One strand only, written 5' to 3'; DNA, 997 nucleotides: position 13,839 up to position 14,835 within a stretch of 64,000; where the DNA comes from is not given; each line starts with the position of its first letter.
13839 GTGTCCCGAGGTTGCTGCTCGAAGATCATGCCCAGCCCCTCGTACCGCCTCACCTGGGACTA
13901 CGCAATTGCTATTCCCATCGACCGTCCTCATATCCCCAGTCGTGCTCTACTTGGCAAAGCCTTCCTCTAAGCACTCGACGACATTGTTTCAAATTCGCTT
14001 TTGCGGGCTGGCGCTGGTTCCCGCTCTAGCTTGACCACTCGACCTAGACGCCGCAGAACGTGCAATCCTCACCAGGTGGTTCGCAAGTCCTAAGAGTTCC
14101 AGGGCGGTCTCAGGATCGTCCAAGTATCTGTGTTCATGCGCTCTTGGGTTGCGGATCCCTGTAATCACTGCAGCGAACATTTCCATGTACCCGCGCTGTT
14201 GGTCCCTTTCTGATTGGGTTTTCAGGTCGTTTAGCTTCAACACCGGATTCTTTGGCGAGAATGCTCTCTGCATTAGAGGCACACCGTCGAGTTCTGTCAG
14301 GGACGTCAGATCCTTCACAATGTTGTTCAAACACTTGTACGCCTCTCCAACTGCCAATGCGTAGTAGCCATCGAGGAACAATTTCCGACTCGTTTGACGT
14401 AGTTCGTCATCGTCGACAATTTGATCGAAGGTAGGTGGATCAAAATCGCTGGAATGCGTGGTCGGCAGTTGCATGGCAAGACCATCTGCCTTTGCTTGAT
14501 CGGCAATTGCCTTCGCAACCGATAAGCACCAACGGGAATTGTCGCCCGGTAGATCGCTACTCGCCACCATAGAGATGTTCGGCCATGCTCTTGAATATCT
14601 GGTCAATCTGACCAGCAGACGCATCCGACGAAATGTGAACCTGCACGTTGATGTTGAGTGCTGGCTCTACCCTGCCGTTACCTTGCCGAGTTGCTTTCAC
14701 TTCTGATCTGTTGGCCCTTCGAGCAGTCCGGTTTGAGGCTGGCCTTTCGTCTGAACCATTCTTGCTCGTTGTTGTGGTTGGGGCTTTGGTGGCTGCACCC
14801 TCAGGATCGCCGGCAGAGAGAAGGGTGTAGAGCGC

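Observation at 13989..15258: Overlapping DUF5343-like + TIGR02391 (Rx4H, HEPN-like) gene pair: candidate uncharacterised two-gene abortive-infection/TA module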

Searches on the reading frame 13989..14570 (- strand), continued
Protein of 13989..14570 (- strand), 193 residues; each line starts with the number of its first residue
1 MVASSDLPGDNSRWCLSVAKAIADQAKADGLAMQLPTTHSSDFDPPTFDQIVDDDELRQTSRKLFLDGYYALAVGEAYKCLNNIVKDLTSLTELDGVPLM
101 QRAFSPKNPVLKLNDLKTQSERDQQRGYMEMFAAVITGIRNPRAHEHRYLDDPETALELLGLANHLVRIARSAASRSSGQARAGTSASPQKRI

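Call 42: fold_search(model_id=the predicted structure, library=pdb)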
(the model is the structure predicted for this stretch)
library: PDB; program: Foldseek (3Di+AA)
matches with E <= 10: 107; with E <= 0.001: 0
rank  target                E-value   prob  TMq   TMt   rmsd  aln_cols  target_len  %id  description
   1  2hsb                  1.0e+00  0.91  0.42  0.59   4.2       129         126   16  Crystal structure of a hepn domain containing protein (af_0298) from archaeoglobus fulgidus at 1.95 A resolution (released 2006-08-15)
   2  2q00_A                1.3e+00  0.51  0.32  0.48  10.5       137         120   12  Crystal structure of the P95883_SULSO protein from Sulfolobus solfataricus. NESG target SsR10. (released 2007-05-29)
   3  3t6g_B                1.3e+00  0.30  0.29  0.38  14.3       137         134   14  Structure of the complex between NSP3 (SHEP1) and p130Cas (released 2011-11-23)
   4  5w93_A                1.5e+00  0.23  0.28  0.37  15.3       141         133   13  p130Cas complex with paxillin LD1 (released 2017-09-06)
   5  1wol                  1.7e+00  0.60  0.35  0.52   5.9       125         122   17  Crystal Structure of ST0689, an archaeal HEPN homologue (released 2005-11-22)
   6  6kac_Q                1.7e+00  0.23  0.26  0.33  18.7       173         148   13  Cryo-EM structure of the C2S2-type PSII-LHCII supercomplex from Chlamydomonas reihardtii (released 2019-10-23)
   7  8vxi                  1.9e+00  0.08  0.20  0.11  15.0       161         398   19  The crystal structure of sitosterol-bound CYP125MRCA (released 2025-10-29)
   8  5ee1                  2.1e+00  0.08  0.15  0.10   8.8       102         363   12  Crystal structure of OsYchF1 at pH 7.85 (released 2016-02-24)
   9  3c18_A                2.5e+00  0.30  0.30  0.22   6.5       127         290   10  Crystal structure of nucleotidyltransferase-like protein (ZP_00538802.1) from Exiguobacterium sibiricum 255-15 at 1.90 (released 2008-02-12)
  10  8ka6_B                2.6e+00  0.16  0.30  0.36   8.3       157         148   12  De novo design protein -NA7 (released 2024-08-07)
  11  9h0m_H                2.6e+00  0.05  0.14  0.18  15.9       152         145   18  Structure of avian Pit54 SRCR 1-2 in complex with hemoglobin (released 2025-10-29)
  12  2q00_B                2.7e+00  0.28  0.32  0.46   9.3       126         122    8  Crystal structure of the P95883_SULSO protein from Sulfolobus solfataricus. NESG target SsR10. (released 2007-05-29)
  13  5l0j_A                2.7e+00  0.12  0.27  0.29   9.9       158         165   14  Human vinculin R903Q, D907R, R910T mutant(residues 891-1066) (released 2016-08-31)
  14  3c18_B                2.9e+00  0.23  0.28  0.21   8.4       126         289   10  Crystal structure of nucleotidyltransferase-like protein (ZP_00538802.1) from Exiguobacterium sibiricum 255-15 at 1.90 (released 2008-02-12)
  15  8to0_C                2.9e+00  0.11  0.25  0.27  25.5       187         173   11  48-nm repeating structure of doublets from mouse sperm flagella (released 2023-11-01)
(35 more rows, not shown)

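Call 62: search_protein_families(library=padloc, proteins=[L155:1025-1663:+], max_evalue=0.1)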
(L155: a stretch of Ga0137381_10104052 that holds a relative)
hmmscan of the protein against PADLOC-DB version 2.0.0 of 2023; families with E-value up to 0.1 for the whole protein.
L155:1025-1663:+ (212 aa): 4 families
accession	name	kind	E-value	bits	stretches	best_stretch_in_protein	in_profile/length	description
PDLC03987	PD-Lambda-3_B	-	4.4e-13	47.1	1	98-202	159-265/270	-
PDLC02412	Aga_HEPN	-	3e-08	31.1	1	86-192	259-371/382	Class II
PDLC03988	PD-Lambda-3_B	-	1.2e-06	26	1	99-156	160-217/222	-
PDLC01124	Cas2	-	0.0082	14.7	1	11-54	21-64/93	Cas2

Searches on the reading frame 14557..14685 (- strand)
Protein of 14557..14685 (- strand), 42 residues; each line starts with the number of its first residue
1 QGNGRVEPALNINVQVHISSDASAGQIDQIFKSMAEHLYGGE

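Call 74: find_homologous_proteins(query=A4, max_evalue=0.001)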
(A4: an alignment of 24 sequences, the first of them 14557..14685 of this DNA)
Query A4 (24 sequences) (42 aa, profile of the alignment): 87 proteins with E <= 0.001 among 114 candidates.
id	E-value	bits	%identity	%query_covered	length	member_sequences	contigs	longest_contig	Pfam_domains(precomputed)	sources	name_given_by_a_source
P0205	9.5e-18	81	64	79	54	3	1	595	-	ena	-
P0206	1.4e-17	81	74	81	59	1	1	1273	-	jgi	jgi:glycine cleavage system regulatory protein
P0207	1.4e-17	81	62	81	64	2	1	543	-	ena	-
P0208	2.7e-17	80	64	79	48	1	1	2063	-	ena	-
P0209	2.8e-17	80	60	98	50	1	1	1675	-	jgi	jgi:hypothetical protein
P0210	3.3e-17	80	62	93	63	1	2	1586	-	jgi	jgi:hypothetical protein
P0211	3.4e-17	79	66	83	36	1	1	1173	-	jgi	jgi:hypothetical protein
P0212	3.7e-17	79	56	93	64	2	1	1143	-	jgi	jgi:hypothetical protein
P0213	7.9e-17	78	59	93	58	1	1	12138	-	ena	-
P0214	1.1e-16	78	58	79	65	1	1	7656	-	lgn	-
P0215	1.2e-16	78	54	93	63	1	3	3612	-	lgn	-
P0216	1.3e-16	78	58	86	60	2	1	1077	-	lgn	-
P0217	1.4e-16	77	66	76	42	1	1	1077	-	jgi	jgi:hypothetical protein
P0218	1.8e-16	77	66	83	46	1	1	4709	-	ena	-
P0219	2.1e-16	77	61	79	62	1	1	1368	-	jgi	jgi:glycine cleavage system regulatory protein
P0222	3.7e-16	76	85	95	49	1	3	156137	-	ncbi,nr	ncbi:MAG: hypothetical protein OXG55_08665 [bacterium]|nr:hypothetical protein [bacterium] MCY395185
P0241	1.9e-15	74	65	74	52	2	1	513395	-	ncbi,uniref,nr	ncbi:hypothetical protein QZM39_06950 [Burkholderia cenocepacia]|uniref:hypothetical protein n=1 Tax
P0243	2.1e-15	74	53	76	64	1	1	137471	-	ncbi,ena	-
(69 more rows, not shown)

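Call 75: find_encoding_contigs(protein=P0241, flank=3000, max_places=2)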
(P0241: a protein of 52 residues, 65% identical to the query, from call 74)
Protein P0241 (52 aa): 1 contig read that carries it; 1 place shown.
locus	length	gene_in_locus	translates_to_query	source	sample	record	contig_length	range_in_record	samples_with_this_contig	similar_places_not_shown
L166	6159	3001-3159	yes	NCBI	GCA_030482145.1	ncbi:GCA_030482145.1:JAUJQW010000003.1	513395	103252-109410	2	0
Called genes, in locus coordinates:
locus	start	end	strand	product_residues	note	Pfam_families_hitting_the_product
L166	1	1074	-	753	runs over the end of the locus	PF00580:UvrD-helicase (weak)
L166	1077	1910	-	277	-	-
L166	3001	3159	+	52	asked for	-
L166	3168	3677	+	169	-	-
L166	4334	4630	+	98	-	-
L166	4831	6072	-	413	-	PF07969:Amidohydro_3 (weak), PF01979:Amidohydro_1, PF07969:Amidohydro_3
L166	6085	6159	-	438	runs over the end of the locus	PF00083:Sugar_tr, PF07690:MFS_1, PF00083:Sugar_tr, PF07690:MFS_1 (weak)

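Call 76: find_encoding_contigs(protein=P0243, flank=3000, max_places=2)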
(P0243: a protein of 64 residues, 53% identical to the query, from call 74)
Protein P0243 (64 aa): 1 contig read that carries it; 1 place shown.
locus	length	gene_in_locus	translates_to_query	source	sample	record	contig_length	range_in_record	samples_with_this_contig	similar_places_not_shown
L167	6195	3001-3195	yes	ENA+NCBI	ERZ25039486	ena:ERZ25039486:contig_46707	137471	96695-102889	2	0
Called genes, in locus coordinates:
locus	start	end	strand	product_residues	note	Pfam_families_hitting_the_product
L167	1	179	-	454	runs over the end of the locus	PF02310:B12-binding, PF04055:Radical_SAM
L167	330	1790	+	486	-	PF02310:B12-binding, PF04055:Radical_SAM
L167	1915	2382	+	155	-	PF01980:TrmO_N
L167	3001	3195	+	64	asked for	-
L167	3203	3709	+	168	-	PF09509:Hypoth_Ymh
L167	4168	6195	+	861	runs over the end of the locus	PF00133:tRNA-synt_1, PF09334:tRNA-synt_1g, PF13603:tRNA-synt_1_2, PF00133:tRNA-synt_1, PF09334:tRNA-synt_1g (weak), PF08264:Anticodon_1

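Call 77: find_encoding_contigs(protein=P0222, flank=3000, max_places=2)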
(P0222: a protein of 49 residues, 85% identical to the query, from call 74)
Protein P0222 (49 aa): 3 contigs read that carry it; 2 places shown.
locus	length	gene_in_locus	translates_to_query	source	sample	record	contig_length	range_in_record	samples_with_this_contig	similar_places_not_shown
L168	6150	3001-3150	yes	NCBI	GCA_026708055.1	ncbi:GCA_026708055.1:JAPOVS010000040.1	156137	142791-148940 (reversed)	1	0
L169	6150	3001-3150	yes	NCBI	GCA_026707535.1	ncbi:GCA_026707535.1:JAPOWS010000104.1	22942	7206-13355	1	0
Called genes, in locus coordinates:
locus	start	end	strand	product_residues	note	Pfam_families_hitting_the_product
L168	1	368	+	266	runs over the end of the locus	PF01113:DapB_N, PF05173:DapB_C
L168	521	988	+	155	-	PF01381:HTH_3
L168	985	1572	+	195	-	PF02661:Fic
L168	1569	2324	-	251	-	PF09509:Hypoth_Ymh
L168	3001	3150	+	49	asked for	-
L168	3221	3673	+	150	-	PF09509:Hypoth_Ymh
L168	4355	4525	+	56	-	-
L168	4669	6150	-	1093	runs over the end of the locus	PF04313:HSDR_N, PF04851:ResIII, PF18766:SWI2_SNF2, PF22679:T1R_D3-like, PF11867:T1RH-like_C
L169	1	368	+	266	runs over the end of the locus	PF01113:DapB_N, PF05173:DapB_C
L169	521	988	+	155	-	PF01381:HTH_3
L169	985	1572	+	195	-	PF02661:Fic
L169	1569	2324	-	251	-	PF09509:Hypoth_Ymh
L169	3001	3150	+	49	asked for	-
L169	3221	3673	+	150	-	PF09509:Hypoth_Ymh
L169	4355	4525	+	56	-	-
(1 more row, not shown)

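Call 85: search_solved_structures(query=A4, max_evalue=10, show_alignments=3)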
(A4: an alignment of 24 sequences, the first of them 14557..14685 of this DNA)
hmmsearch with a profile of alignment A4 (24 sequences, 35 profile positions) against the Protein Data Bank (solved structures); distinct sequences matched with E-value up to 10: 3.
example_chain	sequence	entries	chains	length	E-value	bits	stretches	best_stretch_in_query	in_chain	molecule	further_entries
9zd7_4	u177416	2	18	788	0.58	13.1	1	17-30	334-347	gp88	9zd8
9k3h_R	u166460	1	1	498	5.3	10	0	14-27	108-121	Melanocortin receptor 5,Melanocortin receptor 5,Melanocortin receptor 5,LgBiT subunit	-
8inr_R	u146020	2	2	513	5.7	9.9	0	14-27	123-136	HA signal peptide,Melanocortin receptor 5,LgBiT subunit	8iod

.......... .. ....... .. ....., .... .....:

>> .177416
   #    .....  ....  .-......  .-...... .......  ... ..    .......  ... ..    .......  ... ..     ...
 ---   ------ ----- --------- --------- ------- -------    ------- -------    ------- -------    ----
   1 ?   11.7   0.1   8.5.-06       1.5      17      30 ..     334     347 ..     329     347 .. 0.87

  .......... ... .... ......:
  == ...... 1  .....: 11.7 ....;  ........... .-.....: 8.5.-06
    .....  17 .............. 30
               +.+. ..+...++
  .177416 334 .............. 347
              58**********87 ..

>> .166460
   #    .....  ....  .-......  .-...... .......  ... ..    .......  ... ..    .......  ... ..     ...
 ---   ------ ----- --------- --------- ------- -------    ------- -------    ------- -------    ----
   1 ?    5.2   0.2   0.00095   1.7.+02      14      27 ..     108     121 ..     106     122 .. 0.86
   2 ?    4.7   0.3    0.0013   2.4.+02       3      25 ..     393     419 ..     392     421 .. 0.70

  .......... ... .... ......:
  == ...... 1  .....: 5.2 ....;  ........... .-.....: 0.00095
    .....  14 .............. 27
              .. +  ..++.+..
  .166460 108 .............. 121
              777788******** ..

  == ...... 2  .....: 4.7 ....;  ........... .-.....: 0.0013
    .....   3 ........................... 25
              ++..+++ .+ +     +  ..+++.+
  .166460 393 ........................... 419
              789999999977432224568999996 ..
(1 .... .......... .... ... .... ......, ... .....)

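Call 86: search_protein_representatives(alignment_id=A5)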
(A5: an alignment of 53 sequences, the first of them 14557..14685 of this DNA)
Query: 53 sequences, 53 profile positions. Proteins with E-value up to 0.001 (for the whole library): 983; up to 1e-10: 731; up to 1e-30: 0. The best 150 are listed.
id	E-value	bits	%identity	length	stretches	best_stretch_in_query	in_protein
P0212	4.6e-21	90.5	-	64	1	3-52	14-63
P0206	1.4e-20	89.0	-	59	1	7-51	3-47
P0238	4.7e-20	87.3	-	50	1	1-51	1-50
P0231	8.5e-20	86.5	-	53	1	4-51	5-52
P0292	1.1e-19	86.1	-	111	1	11-52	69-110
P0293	1.5e-19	85.7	-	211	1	9-52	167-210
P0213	1.6e-19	85.6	-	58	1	4-51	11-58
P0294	1.8e-19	85.5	-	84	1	7-51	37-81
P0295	1.9e-19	85.4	-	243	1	7-51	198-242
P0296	2.0e-19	85.3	-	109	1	4-51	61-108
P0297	2.0e-19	85.3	-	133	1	5-51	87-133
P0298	2.1e-19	85.2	-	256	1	8-51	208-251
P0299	2.2e-19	85.2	-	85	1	6-52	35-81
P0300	2.3e-19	85.1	-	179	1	9-52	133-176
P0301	2.3e-19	85.1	-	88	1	7-51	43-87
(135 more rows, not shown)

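Call 88: search_protein_families(library=pfam, alignment_id=A6, max_evalue=0.001)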
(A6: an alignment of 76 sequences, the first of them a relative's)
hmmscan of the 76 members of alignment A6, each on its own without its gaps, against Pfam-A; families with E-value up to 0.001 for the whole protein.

A. member 1, P0293 (211 aa): 1 family
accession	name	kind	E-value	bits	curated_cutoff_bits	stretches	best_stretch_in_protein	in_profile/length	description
PF17278.7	DUF5343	-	6.9e-34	117.5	27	1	6-139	2-138/140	Family of unknown function (DUF5343)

B. families by the number of members that match (of 76 scanned): 3 families
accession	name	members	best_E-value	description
PF17278.7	DUF5343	44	3.1e-37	Family of unknown function (DUF5343)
PF09821.14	AAA_assoc_C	1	8.3e-10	C-terminal AAA-associated domain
PF13412.12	HTH_24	1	0.00044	Winged helix-turn-helix DNA-binding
